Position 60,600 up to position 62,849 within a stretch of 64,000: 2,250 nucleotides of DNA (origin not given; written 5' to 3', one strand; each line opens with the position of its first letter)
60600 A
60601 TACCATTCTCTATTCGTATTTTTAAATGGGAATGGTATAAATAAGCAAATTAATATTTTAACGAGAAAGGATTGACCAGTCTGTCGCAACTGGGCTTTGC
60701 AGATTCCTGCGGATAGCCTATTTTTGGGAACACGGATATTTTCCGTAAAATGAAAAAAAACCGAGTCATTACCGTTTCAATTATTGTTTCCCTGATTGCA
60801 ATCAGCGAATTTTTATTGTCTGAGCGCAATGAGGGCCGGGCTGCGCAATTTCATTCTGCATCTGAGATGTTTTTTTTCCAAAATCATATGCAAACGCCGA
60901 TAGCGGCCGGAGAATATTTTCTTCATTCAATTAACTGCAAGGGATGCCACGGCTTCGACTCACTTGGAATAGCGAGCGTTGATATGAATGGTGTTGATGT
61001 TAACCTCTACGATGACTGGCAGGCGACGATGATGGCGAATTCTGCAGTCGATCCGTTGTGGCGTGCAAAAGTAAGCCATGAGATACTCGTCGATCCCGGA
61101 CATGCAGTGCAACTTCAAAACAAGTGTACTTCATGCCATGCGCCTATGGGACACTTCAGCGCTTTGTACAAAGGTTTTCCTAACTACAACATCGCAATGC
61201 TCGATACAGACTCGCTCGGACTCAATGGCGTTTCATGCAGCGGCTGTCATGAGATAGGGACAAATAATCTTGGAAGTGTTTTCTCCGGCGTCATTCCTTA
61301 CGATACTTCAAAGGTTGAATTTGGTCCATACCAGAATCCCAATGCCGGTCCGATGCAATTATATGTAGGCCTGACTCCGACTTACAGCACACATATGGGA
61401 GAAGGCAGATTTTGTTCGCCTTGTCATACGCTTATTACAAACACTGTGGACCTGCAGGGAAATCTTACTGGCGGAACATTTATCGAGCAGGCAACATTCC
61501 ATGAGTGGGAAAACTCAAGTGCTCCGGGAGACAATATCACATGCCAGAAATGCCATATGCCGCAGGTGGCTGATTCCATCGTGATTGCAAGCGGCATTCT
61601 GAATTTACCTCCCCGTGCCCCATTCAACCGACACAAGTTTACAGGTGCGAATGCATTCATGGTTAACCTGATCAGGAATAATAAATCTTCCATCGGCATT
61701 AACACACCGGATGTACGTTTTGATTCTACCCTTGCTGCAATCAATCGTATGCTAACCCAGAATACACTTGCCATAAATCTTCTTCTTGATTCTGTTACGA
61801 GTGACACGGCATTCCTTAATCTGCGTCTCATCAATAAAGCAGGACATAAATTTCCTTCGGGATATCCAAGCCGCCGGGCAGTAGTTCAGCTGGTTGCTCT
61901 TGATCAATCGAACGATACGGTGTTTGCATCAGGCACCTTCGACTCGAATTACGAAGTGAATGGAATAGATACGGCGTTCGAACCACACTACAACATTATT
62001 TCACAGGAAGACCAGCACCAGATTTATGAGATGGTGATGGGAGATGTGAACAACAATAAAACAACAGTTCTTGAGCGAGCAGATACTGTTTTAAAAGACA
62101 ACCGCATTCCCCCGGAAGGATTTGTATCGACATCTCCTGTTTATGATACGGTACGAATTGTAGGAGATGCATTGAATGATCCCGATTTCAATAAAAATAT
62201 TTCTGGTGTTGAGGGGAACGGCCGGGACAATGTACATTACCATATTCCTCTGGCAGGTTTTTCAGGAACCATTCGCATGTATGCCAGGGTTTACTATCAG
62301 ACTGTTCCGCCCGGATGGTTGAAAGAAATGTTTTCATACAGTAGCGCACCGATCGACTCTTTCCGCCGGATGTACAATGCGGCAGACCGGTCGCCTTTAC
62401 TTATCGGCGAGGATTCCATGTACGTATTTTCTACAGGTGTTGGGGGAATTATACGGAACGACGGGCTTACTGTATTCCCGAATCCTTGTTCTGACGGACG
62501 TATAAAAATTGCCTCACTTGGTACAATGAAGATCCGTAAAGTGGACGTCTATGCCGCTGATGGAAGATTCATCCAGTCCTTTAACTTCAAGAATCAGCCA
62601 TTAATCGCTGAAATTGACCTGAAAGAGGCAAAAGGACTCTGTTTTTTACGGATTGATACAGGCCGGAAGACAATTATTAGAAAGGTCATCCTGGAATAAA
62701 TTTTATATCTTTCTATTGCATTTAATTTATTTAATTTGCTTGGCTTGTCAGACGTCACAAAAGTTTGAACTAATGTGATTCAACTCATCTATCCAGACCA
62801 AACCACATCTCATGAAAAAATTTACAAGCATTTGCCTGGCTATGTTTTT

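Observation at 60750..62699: Pentaheme c-type cytochrome carrying a type IX secretion signal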

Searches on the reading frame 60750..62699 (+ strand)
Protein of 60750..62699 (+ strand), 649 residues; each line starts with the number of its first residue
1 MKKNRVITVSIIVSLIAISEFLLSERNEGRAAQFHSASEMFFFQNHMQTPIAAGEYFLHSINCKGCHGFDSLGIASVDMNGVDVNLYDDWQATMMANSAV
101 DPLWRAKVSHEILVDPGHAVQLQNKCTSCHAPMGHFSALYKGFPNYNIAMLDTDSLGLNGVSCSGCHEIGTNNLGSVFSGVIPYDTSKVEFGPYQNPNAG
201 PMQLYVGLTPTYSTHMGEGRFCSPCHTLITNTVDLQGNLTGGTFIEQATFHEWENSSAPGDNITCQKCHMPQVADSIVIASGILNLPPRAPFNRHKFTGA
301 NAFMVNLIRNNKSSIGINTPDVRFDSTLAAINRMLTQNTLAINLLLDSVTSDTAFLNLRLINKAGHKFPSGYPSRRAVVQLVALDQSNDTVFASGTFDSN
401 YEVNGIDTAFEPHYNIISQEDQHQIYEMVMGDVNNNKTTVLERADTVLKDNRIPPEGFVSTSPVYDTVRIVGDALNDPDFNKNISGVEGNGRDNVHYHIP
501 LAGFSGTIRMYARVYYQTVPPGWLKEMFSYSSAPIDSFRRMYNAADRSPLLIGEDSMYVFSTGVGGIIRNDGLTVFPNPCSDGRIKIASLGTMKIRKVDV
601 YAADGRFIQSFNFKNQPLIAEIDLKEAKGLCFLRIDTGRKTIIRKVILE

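Call 3: search_protein_families(library=pfam, proteins=[window:60750-62699:+], max_evalue=1)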
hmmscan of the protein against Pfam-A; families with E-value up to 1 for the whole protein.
window:60750-62699:+ (649 aa): 10 families
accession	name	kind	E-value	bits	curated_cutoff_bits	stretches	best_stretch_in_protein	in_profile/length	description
PF14522.11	Cytochrome_C7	-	7.1e-07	29.4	24.8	2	118-169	8-50/67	Cytochrome c7 and related cytochrome c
PF13442.11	Cytochrome_CBB3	-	8.3e-06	26.5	27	0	52-77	4-25/68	Cytochrome C oxidase, cbb3-type, subunit III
PF22113.1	Mtrc-MtrF_II-IV_dom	-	1e-05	25.6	30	2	44-171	65-167/176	Outer membrane cytochrome MtrC/MtrF-like, domains II/IV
PF18962.6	Por_Secre_tail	-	5e-05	24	27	1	575-647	1-74/75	Secretion system C-terminal sorting domain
PF00034.26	Cytochrom_C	-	0.00012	23.8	21.3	0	57-76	7-25/90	Cytochrome c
PF13435.11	Cytochrome_C554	-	0.0013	20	20.8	1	87-167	10-83/84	Cytochrome c554 and c-prime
PF14537.11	Cytochrom_c3_2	-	0.027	15.4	25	0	122-169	25-66/79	Cytochrome c3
PF02335.20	Cytochrom_C552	-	0.068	12.6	24.1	1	249-275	231-257/438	Cytochrome c552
PF08421.16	Methyltransf_13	-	0.23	12.1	31.3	1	222-276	1-55/62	Putative zinc binding domain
PF02085.21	Cytochrom_CIII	-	0.39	11.5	22.9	0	123-168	46-83/101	Class III cytochrome C family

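Call 4: search_protein_families(library=ncbifam, proteins=[window:60750-62699:+], max_evalue=1)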
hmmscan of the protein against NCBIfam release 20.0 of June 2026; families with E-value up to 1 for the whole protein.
window:60750-62699:+ (649 aa): 6 families
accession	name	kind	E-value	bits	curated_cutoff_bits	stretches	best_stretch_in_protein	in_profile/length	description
TIGR04183.1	Por_Secre_tail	domain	1.1e-06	28.5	23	1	575-648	1-71/72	T9SS type A sorting domain-containing protein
NF040886.1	cyt_C_like_Sec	equivalog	0.00032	19.4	250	1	351-393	294-337/423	multiheme c-type cytochrome (seleno)protein ExtKL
NF045773.1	cytochro_C550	exception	0.005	16.8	125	1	1-89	1-86/118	cytochrome c550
TIGR03507.1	decahem_SO1788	subfamily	0.02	13.4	209.3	0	54-171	570-664/672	OmcA/MtrC family decaheme c-type cytochrome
TIGR00782.1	ccoP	equivalog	0.22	10.8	179.95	0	48-91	200-244/285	cytochrome-c oxidase, cbb3-type subunit III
TIGR04315.1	octaheme_Shew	subfamily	0.69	8.9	375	0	255-274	236-255/440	tetrathionate reductase family octaheme c-type cytochrome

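Call 5: search_solved_structures(query=window:60750-62699:+, max_evalue=10, show_alignments=2)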
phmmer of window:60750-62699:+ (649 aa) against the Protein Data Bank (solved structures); distinct sequences matched with E-value up to 10: 3.
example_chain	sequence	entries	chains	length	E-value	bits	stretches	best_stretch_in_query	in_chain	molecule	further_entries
9wt8_A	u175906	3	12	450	0.05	15.1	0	352-392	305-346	Cytochrome c,Multiheme cytochrome c selenoprotein (MccSep)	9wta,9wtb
9wt9_A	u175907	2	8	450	0.065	14.7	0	352-392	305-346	Cytochrome c,Multiheme cytochrome c selenoprotein mutant (MccSep U325A) | Cytochrome c,Multiheme cytochrome c selenoprotein (MccSep)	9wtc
8e5g_A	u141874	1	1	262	0.54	11.7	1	250-272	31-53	c-type cytochrome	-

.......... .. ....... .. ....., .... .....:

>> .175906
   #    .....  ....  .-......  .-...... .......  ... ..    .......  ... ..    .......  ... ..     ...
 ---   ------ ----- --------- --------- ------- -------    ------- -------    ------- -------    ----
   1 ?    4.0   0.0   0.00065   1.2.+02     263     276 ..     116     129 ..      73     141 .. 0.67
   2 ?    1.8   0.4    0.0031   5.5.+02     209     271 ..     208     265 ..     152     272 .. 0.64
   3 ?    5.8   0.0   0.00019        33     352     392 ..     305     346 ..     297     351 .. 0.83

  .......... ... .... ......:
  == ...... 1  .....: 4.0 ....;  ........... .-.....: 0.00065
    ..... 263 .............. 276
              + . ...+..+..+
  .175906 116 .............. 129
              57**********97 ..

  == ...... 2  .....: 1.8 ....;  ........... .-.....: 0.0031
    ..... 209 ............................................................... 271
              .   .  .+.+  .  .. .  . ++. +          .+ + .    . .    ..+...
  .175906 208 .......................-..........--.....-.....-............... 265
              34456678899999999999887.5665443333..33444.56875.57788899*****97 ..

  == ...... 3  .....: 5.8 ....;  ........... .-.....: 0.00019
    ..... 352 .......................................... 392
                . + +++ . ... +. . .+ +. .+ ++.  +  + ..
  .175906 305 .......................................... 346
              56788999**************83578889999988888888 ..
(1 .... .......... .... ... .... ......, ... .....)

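Call 7: find_homologous_proteins(query=window:60750-62699:+, max_evalue=0.001)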
Query window:60750-62699:+ (649 aa): 2491 proteins with E <= 0.001 among 8000 candidates; the best 120 are listed.
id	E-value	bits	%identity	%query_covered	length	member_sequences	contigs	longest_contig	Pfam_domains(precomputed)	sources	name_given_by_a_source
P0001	0.0e+0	1507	100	100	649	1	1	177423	PF18962.8,PF13442.12,PF14522.12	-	-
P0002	0.0e+0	1140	73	100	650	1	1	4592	PF18962.8,PF14522.12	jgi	jgi:hypothetical protein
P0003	3.2e-257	873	58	100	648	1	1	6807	PF18962.8,PF14522.12,PF22113.2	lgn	-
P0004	7.8e-254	862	57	98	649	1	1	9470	PF14522.12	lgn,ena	-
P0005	1.0e-253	862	59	97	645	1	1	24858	PF18962.8,PF13442.12,PF14522.12,PF22113.2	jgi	jgi:hypothetical protein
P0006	1.3e-253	861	59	98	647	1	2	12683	PF14522.12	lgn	-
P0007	5.2e-247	839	58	98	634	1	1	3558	PF14522.12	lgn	-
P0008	2.1e-246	837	56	100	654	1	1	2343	PF14522.12,PF22113.2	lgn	-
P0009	2.4e-246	837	57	100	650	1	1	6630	PF18962.8,PF14522.12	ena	-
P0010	2.5e-246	837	57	100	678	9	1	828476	PF14522.12,PF22113.2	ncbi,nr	ncbi:MAG: T9SS type A sorting domain-containing protein [Chitinophagaceae bacterium]|nr:T9SS type A 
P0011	6.4e-246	836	57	96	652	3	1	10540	PF14522.12,PF22113.2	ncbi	-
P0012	1.0e-244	832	56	98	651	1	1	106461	PF14522.12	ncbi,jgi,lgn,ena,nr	ncbi:MAG TPA: T9SS type A sorting domain-containing protein [Chitinophagales bacterium]|nr:T9SS type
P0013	1.5e-244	831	56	100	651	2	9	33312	PF18962.8,PF14522.12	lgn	-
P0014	1.5e-244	831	54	100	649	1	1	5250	PF18962.8,PF22113.2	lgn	-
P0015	2.0e-244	831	56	100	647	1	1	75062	PF22113.2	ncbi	ncbi:MAG: T9SS type A sorting domain-containing protein [Bacteroidia bacterium]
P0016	2.7e-244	830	56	99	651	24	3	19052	PF14537.12,PF13442.12,PF14522.12,PF22113.2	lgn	-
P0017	2.8e-244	830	57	95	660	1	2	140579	PF13442.12,PF14522.12,PF22113.2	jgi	jgi:hypothetical protein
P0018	8.1e-244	829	56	100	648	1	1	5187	PF22113.2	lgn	-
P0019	1.1e-243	828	57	95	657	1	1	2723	PF14522.12,PF22113.2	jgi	jgi:hypothetical protein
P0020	1.1e-242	825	59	93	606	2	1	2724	PF14522.12,PF22113.2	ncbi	ncbi:MAG: hypothetical protein ABI729_10570, partial [Chitinophagales bacterium]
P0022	1.8e-241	821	54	100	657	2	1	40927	PF14522.12,PF22113.2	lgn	-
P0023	2.9e-241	820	56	95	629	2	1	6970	PF18962.8,PF14522.12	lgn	-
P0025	6.6e-241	819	56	96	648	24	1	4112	PF14522.12,PF22113.2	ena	-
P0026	1.0e-240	819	55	98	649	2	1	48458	PF14522.12,PF22113.2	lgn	-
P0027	2.8e-240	817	57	95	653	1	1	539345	PF18962.8,PF14522.12,PF22113.2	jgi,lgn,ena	-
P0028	4.1e-240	817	55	100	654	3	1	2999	PF14522.12,PF22113.2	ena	-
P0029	2.3e-239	814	53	100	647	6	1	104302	PF18962.8,PF14522.12,PF22113.2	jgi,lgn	jgi:hypothetical protein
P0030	7.0e-239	813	55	99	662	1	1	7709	PF22113.2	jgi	jgi:hypothetical protein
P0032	3.4e-238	810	56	95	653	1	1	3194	PF14522.12,PF22113.2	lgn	-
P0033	5.3e-237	806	56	95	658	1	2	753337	PF14522.12,PF22113.2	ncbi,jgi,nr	ncbi:MAG: Por secretion system C-terminal sorting protein [Bacteroidetes bacterium]|jgi:hypothetical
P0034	5.4e-237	806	55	99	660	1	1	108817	PF14537.12,PF13442.12,PF14522.12,PF22113.2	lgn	-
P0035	8.8e-237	806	56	97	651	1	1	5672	PF14522.12,PF22113.2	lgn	-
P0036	2.5e-236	804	54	100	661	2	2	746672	PF14522.12,PF22113.2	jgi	jgi:hypothetical protein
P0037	3.1e-236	804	56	94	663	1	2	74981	PF18962.8,PF14522.12,PF22113.2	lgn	-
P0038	6.3e-236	803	55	99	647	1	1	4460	PF22113.2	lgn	-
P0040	7.5e-235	799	54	99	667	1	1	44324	PF18962.8,PF14522.12,PF22113.2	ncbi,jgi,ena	jgi:hypothetical protein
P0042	2.9e-233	794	55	99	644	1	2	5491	PF14522.12,PF22113.2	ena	-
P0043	5.0e-233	793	56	95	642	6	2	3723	PF22113.2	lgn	-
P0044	1.3e-232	792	53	99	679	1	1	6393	PF14522.12,PF22113.2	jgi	-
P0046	2.4e-232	791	56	95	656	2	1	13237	PF18962.8,PF22113.2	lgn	-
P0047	2.6e-232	791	55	97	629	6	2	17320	PF13442.12,PF22113.2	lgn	-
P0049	8.7e-232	789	53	100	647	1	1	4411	PF22113.2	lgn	-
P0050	2.7e-231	787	54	100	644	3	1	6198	PF18962.8,PF14522.12,PF22113.2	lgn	-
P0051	2.8e-231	787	55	99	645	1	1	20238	PF14522.12,PF22113.2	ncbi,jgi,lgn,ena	jgi:hypothetical protein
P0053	3.3e-231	787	55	95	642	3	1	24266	PF14522.12,PF22113.2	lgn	-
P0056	1.7e-230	785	54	99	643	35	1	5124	PF22113.2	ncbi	-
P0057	2.5e-230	784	54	96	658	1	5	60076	PF18962.8,PF14522.12,PF22113.2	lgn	-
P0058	3.0e-230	784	55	96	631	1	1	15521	PF18962.8,PF13442.12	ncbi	-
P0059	5.4e-230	783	55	95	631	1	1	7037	PF18962.8,PF14522.12,PF22113.2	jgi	jgi:hypothetical protein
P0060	7.0e-230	783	53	100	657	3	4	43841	PF14522.12,PF22113.2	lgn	-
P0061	3.7e-229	780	56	95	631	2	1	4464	PF18962.8,PF14522.12,PF22113.2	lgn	-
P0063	1.2e-228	779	54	100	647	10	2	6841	PF18962.8,PF14522.12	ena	-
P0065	3.4e-228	777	52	100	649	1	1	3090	PF14522.12,PF22113.2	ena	-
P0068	8.9e-228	776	53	100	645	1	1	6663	PF18962.8,PF14522.12,PF22113.2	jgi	jgi:hypothetical protein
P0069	9.0e-228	776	54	96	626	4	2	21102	PF08421.17,PF18962.8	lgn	-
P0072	4.1e-227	774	53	100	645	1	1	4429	PF14522.12,PF22113.2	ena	-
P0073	4.8e-227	773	53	100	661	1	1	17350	PF14522.12,PF22113.2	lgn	-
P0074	5.0e-227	773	52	100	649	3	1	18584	PF13442.12,PF14522.12,PF22113.2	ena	-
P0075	5.0e-227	773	54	100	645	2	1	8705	PF18962.8,PF14522.12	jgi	jgi:hypothetical protein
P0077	2.0e-226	771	52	99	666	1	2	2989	PF22113.2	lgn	-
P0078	2.4e-226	771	54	100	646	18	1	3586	PF18962.8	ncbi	-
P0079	2.8e-226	771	54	98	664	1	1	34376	PF18962.8,PF14522.12,PF22113.2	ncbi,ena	-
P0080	3.1e-226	771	53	100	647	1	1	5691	PF22113.2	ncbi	-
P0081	3.3e-226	771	54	95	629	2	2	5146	PF18962.8,PF22113.2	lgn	-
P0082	4.7e-226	770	55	95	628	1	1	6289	PF22113.2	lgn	-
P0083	4.8e-226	770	53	100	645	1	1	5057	PF14522.12,PF22113.2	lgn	-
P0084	5.2e-226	770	53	100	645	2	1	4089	PF14522.12,PF22113.2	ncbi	-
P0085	5.5e-226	770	53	99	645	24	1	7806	PF14522.12,PF22113.2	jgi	jgi:hypothetical protein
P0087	9.1e-226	769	55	95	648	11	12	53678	PF18962.8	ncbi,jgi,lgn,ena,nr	ncbi:MAG TPA: T9SS type A sorting domain-containing protein [Bacteroidia bacterium]|jgi:hypothetical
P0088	1.5e-225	768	53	100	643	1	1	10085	PF18962.8,PF22113.2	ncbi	-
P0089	1.5e-225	768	51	100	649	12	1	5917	PF18962.8,PF22113.2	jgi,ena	-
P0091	2.6e-225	768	53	98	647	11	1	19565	PF18962.8,PF14522.12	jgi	jgi:hypothetical protein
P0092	2.7e-225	768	56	93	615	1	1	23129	PF14522.12,PF22113.2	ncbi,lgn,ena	-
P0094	5.5e-225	767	52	99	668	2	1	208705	PF18962.8,PF14522.12,PF22113.2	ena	-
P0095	5.7e-225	767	53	98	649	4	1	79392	PF22113.2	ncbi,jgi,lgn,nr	ncbi:MAG TPA: T9SS type A sorting domain-containing protein [Bacteroidia bacterium]|nr:T9SS type A s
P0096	7.4e-225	766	53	100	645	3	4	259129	PF18962.8,PF14522.12,PF22113.2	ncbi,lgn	ncbi:MAG: T9SS type A sorting domain-containing protein [Bacteroidia bacterium]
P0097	7.4e-225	766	52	100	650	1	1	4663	PF14522.12,PF22113.2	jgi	jgi:hypothetical protein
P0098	1.0e-224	766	55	95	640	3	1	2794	PF18962.8,PF14522.12,PF22113.2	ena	-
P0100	1.8e-224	765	54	96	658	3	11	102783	PF18962.8,PF13442.12,PF14522.12,PF22113.2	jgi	jgi:hypothetical protein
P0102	3.2e-224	764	54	95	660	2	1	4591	PF18962.8,PF14522.12,PF22113.2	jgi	-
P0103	3.4e-224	764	53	98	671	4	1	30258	PF14537.12,PF18962.8,PF14522.12,PF22113.2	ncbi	ncbi:MAG: T9SS type A sorting domain-containing protein [Bacteroidota bacterium]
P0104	4.2e-224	764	52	100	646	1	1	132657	PF18962.8,PF22113.2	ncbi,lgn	-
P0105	4.8e-224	764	53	97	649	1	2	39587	PF22113.2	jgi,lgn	-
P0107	8.2e-224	763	53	98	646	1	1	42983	PF18962.8,PF13442.12,PF14522.12,PF22113.2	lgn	-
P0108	1.0e-223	762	52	100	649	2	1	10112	PF22113.2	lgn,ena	-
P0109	1.2e-223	762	53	95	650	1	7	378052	PF18962.8,PF14522.12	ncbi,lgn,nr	ncbi:MAG: T9SS type A sorting domain-containing protein [Chitinophagales bacterium]|nr:T9SS type A s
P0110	1.2e-223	762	55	95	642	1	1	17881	PF18962.8,PF14522.12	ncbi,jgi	jgi:hypothetical protein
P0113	2.2e-223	761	54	99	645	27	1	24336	PF13442.12,PF14522.12,PF22113.2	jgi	jgi:hypothetical protein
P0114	2.3e-223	761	53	100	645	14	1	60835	PF22113.2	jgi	jgi:hypothetical protein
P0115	2.4e-223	761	53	96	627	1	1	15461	PF14537.12,PF14522.12,PF22113.2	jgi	jgi:hypothetical protein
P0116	2.7e-223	761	53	97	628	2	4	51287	PF22113.2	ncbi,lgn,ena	-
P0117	3.1e-223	761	54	93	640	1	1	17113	PF18962.8,PF13442.12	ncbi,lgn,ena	-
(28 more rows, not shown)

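Call 8: find_encoding_contigs(protein=window:60750-62699:+, flank=10000, max_places=4)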
Protein window:60750-62699:+ (649 aa): 1 contig read that carries it; 1 place shown.
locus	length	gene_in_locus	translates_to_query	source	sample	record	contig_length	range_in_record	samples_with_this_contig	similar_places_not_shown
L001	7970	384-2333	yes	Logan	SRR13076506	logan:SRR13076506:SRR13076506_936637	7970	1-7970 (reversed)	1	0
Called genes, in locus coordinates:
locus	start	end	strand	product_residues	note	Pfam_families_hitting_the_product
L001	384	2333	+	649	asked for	PF14522:Cytochrome_C7 (faint), PF13442:Cytochrome_CBB3 (faint), PF18962:Por_Secre_tail (weak)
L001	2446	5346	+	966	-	PF01839:FG-GAP (faint), PF13517:FG-GAP_3, PF07593:UnbV_ASPIC, PF19081:Ig_7, PF18962:Por_Secre_tail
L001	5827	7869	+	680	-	PF00211:Guanylate_cyc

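Call 10: find_encoding_contigs(protein=P0010, flank=10000, max_places=2)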
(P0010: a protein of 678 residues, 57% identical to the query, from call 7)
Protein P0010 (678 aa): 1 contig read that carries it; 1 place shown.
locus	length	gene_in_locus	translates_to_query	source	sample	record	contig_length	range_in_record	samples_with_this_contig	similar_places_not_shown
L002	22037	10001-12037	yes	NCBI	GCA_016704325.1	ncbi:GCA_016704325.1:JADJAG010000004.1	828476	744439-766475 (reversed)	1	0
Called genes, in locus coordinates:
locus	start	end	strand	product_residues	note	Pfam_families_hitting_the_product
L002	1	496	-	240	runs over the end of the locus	PF00106:adh_short, PF08659:KR, PF13561:adh_short_C2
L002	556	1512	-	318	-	PF00248:Aldo_ket_red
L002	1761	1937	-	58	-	-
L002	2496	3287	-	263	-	PF00756:Esterase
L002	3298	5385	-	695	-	PF02922:CBM_48, PF00128:Alpha-amylase, PF21156:ISOA1-3_C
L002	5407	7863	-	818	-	PF00343:Phosphorylase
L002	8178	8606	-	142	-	PF00571:CBS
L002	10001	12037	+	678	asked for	PF14522:Cytochrome_C7 (faint), PF22113:Mtrc-MtrF_II-IV_dom (faint)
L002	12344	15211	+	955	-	PF01839:FG-GAP (faint), PF13517:FG-GAP_3, PF07593:UnbV_ASPIC, PF19081:Ig_7, PF18962:Por_Secre_tail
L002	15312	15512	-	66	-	-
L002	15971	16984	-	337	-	PF01073:3Beta_HSD (faint), PF01370:Epimerase, PF02719:Polysacc_synt_2, PF16363:GDP_Man_Dehyd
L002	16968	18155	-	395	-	PF13439:Glyco_transf_4, PF00534:Glycos_transf_1, PF13692:Glyco_trans_1_4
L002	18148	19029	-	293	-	PF00685:Sulfotransfer_1, PF13469:Sulfotransfer_3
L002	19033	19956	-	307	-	PF00685:Sulfotransfer_1, PF13469:Sulfotransfer_3 (faint)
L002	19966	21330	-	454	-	-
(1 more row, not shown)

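Call 11: find_encoding_contigs(protein=P0033, flank=10000, max_places=2)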
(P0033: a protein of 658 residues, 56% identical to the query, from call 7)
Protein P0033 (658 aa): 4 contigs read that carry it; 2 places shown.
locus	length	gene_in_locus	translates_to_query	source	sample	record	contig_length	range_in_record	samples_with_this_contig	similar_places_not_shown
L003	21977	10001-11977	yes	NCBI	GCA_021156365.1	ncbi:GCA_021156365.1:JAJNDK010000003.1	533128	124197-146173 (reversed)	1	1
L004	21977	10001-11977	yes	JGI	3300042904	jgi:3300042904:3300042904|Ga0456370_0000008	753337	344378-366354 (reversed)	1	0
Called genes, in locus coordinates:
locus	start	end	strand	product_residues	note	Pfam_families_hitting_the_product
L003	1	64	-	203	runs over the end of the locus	PF01066:CDP-OH_P_transf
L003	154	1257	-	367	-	-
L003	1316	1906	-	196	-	-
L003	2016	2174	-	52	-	-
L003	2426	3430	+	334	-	PF08667:BetR (weak)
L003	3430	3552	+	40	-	-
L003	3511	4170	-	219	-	PF02698:DUF218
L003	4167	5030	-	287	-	PF01040:UbiA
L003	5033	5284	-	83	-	-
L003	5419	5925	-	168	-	-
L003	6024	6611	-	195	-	PF03803:Scramblase, PF04525:LOR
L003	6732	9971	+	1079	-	PF07494:Reg_prop (faint), PF07495:Y_Y_Y, PF07228:SpoIIE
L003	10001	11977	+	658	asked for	PF14522:Cytochrome_C7 (faint), PF22113:Mtrc-MtrF_II-IV_dom (faint)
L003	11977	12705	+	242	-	PF08713:DNA_alkylation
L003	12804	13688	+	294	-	PF04055:Radical_SAM (weak)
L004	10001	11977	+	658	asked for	PF14522:Cytochrome_C7 (faint), PF22113:Mtrc-MtrF_II-IV_dom (faint)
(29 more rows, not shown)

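Call 12: find_encoding_contigs(protein=P0096, flank=10000, max_places=2)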
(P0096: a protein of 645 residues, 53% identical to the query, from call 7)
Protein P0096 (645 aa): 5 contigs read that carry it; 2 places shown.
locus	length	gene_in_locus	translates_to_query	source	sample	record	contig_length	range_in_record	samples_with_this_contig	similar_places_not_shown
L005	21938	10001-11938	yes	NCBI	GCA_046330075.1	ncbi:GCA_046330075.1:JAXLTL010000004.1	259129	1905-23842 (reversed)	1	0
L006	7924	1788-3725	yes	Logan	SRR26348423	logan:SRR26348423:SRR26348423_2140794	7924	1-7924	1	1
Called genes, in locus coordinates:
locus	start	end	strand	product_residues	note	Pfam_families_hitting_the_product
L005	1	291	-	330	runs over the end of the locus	PF00579:tRNA-synt_1b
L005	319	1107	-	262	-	PF01569:PAP2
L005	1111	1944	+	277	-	PF01553:Acyltransferase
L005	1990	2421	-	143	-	PF06491:Disulph_isomer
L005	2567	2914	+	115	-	-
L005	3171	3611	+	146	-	PF00072:Response_reg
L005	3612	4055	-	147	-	PF00383:dCMP_cyt_deam_1, PF14437:MafB19-deam, PF14439:Bd3614-deam (weak)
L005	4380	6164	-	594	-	PF05960:DUF885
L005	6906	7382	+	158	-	-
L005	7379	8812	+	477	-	PF00224:PK, PF03328:HpcH_HpaI (weak), PF02887:PK_C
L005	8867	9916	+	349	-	PF05343:Peptidase_M42, PF01546:Peptidase_M20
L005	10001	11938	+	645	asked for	PF14522:Cytochrome_C7 (faint), PF22113:Mtrc-MtrF_II-IV_dom (faint), PF18962:Por_Secre_tail (weak)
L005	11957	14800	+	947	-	PF01839:FG-GAP (faint), PF13517:FG-GAP_3, PF07593:UnbV_ASPIC, PF19081:Ig_7, PF18962:Por_Secre_tail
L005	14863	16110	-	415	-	PF12704:MacB_PCD, PF02687:FtsX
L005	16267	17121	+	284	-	PF03116:NQR2_RnfD_RnfE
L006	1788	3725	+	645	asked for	PF14522:Cytochrome_C7 (faint), PF22113:Mtrc-MtrF_II-IV_dom (faint), PF18962:Por_Secre_tail (weak)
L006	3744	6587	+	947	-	PF01839:FG-GAP (faint), PF13517:FG-GAP_3, PF07593:UnbV_ASPIC, PF19081:Ig_7, PF18962:Por_Secre_tail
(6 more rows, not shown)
